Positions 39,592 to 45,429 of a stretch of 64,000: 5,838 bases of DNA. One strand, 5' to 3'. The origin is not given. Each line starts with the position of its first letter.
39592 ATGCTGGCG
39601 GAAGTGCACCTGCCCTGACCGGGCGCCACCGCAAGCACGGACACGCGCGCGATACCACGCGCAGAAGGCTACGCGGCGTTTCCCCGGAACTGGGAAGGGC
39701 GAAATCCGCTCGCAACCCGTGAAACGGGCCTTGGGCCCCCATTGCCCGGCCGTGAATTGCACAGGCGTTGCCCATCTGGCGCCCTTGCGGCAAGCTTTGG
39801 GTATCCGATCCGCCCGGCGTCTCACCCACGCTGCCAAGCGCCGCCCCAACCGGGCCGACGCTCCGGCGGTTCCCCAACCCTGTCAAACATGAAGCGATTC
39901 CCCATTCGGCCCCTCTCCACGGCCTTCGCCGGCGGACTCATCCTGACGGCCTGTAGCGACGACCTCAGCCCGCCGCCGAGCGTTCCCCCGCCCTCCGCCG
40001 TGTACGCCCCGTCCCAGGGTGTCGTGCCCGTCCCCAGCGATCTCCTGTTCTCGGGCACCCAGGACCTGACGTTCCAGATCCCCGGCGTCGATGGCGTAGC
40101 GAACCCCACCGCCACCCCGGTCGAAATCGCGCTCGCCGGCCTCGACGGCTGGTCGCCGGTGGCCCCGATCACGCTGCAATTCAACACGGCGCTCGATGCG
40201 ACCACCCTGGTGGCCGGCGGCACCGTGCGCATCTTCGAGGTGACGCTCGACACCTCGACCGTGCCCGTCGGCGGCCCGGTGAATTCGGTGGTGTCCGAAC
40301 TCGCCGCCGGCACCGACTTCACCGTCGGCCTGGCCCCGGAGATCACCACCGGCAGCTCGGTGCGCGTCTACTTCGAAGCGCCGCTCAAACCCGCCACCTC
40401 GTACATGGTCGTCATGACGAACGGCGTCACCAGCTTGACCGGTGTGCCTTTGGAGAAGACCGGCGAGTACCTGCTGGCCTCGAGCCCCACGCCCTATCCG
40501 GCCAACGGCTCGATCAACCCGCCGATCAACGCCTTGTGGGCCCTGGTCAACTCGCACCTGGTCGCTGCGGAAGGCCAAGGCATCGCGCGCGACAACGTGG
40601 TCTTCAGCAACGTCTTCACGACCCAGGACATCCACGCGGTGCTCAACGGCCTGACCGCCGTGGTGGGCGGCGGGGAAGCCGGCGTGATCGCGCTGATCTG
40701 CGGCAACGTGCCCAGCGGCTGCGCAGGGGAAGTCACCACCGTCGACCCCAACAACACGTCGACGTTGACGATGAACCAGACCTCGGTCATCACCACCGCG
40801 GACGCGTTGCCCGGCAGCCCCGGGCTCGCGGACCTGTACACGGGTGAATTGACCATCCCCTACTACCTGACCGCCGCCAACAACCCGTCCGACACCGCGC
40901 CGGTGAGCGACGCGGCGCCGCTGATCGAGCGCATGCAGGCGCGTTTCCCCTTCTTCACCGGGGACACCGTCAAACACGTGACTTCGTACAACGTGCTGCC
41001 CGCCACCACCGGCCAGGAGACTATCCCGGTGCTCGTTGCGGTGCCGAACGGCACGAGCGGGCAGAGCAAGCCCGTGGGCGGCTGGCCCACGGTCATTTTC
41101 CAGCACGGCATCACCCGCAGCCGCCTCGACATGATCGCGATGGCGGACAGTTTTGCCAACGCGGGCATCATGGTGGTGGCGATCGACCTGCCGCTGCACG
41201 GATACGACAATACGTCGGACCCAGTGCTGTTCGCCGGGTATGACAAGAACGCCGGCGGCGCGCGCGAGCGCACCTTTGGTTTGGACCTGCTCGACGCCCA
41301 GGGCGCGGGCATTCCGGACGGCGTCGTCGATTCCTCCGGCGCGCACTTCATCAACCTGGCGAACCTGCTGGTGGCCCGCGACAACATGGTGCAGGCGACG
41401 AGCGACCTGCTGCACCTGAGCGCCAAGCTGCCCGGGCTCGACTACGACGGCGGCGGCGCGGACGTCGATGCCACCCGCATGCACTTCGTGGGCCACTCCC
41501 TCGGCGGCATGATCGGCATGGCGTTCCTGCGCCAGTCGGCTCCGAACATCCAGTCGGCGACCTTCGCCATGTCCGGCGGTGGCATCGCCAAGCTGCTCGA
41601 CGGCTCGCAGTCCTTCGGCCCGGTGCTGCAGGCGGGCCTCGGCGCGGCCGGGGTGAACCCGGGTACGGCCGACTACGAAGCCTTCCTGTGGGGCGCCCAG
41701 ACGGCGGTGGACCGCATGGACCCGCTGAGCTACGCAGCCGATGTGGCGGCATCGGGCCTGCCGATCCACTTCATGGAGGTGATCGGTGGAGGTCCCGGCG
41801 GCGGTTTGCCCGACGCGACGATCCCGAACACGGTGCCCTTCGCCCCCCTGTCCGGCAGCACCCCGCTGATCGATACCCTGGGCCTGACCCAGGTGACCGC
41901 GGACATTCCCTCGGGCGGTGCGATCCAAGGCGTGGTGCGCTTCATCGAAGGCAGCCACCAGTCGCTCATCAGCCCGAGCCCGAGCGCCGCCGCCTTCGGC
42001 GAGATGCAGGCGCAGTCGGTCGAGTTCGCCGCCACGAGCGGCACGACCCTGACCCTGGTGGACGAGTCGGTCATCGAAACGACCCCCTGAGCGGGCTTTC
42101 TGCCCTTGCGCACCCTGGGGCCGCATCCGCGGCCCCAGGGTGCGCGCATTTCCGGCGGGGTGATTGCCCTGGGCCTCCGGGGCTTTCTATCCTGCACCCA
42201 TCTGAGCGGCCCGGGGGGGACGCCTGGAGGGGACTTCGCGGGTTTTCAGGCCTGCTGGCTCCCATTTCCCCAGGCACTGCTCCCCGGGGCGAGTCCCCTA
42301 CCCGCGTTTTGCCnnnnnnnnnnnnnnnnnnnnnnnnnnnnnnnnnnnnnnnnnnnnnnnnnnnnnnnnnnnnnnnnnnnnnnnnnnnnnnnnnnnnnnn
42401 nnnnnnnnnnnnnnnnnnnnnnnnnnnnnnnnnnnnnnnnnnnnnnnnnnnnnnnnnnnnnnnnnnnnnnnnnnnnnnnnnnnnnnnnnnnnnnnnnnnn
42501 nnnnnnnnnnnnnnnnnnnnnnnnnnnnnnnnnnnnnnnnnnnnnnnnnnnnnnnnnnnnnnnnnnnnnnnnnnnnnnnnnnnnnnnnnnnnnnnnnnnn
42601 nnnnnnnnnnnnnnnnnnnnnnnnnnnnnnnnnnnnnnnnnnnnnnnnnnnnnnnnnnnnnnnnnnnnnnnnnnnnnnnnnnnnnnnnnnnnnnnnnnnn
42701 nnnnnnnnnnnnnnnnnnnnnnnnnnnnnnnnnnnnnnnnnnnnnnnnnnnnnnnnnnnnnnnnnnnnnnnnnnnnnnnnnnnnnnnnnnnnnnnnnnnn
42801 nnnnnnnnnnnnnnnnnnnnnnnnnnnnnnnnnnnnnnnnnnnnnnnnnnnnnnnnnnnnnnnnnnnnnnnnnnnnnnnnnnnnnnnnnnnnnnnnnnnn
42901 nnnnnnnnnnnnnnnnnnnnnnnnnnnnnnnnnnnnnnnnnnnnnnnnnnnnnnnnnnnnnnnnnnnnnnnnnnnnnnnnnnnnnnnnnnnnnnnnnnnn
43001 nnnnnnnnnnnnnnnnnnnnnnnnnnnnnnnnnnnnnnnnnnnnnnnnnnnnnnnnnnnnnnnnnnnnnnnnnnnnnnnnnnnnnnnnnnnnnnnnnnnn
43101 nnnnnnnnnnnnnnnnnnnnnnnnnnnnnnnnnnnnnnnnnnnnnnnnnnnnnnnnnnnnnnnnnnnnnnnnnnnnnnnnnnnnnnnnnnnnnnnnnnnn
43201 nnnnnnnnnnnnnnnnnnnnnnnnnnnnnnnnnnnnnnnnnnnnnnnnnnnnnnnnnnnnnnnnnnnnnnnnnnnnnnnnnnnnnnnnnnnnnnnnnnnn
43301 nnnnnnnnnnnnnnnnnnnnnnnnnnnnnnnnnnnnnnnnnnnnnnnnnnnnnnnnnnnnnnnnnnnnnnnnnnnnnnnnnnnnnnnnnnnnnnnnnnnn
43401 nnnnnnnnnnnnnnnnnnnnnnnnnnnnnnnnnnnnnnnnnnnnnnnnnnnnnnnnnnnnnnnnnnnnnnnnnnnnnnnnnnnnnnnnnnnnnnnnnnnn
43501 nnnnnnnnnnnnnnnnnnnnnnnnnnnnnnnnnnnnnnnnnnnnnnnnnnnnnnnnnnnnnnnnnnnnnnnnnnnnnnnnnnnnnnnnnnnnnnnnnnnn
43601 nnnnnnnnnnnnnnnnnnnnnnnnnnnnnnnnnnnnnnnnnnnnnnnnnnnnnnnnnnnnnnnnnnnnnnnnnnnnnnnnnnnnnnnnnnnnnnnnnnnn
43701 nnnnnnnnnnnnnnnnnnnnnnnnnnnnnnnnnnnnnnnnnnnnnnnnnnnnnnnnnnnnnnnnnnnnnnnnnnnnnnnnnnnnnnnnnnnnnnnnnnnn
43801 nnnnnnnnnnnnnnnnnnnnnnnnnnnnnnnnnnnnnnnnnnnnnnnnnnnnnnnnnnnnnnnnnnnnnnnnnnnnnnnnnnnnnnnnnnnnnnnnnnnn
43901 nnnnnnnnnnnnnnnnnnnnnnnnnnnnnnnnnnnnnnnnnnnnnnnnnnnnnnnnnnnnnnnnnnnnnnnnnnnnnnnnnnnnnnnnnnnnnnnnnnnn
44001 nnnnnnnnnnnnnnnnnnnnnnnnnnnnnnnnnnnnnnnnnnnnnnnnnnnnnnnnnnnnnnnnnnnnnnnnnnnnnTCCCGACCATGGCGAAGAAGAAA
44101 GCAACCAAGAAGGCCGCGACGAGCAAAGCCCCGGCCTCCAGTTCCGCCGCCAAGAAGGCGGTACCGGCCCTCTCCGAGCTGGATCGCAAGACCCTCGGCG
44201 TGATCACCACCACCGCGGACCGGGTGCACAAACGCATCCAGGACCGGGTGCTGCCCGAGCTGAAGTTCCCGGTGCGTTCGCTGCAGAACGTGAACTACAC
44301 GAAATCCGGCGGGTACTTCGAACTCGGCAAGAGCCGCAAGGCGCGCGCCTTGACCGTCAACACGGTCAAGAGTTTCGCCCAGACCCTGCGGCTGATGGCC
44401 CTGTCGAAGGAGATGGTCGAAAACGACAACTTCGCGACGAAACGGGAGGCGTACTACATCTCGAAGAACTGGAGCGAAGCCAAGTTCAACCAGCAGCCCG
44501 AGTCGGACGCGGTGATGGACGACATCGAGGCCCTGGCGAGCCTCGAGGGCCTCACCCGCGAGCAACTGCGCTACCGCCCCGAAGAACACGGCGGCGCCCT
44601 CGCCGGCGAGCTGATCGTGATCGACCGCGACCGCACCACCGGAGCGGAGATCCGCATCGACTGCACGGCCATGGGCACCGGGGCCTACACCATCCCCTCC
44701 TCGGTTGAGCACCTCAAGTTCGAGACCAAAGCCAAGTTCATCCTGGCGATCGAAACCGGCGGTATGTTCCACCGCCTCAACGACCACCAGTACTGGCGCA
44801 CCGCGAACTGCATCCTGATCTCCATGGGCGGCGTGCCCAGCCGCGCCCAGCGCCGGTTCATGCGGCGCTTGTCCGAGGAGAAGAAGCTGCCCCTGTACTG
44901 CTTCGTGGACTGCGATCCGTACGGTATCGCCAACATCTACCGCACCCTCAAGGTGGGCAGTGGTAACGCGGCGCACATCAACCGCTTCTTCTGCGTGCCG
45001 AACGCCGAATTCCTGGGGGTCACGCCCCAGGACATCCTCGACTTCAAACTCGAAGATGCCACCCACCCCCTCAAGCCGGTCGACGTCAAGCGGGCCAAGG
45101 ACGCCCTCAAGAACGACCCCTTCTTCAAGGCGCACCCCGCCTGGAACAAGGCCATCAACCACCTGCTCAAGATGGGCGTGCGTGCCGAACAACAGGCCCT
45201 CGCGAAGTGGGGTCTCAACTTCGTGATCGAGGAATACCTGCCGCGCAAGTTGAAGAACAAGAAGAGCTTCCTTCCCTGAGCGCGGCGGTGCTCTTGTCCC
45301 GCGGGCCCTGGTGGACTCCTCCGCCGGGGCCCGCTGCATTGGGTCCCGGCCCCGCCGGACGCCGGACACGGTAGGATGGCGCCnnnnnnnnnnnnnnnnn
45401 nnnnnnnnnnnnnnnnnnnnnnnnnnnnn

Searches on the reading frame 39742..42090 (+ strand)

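Call 75: search_protein_families(library=pfam, proteins=[window:39742-42090:+], max_evalue=0.00001)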
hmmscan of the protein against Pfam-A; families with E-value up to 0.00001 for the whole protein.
window:39742-42090:+ (782 aa): 2 families
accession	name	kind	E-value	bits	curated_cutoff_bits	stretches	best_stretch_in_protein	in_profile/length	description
PF12262.14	Lipase_bact_N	-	5.6e-14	52.6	22.3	1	95-309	29-222/236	Bacterial virulence factor lipase N-terminal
PF00561.26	Abhydrolase_1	-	5.1e-06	26.8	25.8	0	579-611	70-102/245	alpha/beta hydrolase fold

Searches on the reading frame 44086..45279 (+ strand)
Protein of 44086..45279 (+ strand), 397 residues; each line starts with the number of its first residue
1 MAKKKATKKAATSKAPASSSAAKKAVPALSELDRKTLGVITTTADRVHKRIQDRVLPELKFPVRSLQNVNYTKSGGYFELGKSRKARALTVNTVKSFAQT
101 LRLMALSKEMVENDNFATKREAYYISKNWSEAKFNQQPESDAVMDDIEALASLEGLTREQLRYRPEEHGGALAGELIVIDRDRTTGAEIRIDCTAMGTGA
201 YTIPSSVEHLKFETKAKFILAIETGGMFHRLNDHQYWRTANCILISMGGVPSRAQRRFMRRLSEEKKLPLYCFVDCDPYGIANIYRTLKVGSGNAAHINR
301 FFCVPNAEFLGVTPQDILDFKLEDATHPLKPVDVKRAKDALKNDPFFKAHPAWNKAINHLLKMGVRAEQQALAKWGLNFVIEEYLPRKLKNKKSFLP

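Call 75: search_protein_families(library=pfam, proteins=[window:44086-45279:+], max_evalue=0.00001)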
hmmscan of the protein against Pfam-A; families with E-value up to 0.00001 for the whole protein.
window:44086-45279:+ (397 aa): 3 families
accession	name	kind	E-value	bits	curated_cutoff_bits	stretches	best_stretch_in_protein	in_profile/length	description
PF21180.3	TOP6A-Spo11_Toprim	-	5.4e-56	189.7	24.1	1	218-389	1-170/170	Topoisomerase 6 subunit A/Spo11, Toprim domain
PF20768.2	Topo_VI_alpha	-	1.2e-16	60.6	23.6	1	166-216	1-50/50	All-beta domain in DNA topoisomerase VI alpha subunit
PF04406.19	TP6A_N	-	7.9e-14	51.7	26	1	95-153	1-55/62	Type IIB DNA topoisomerase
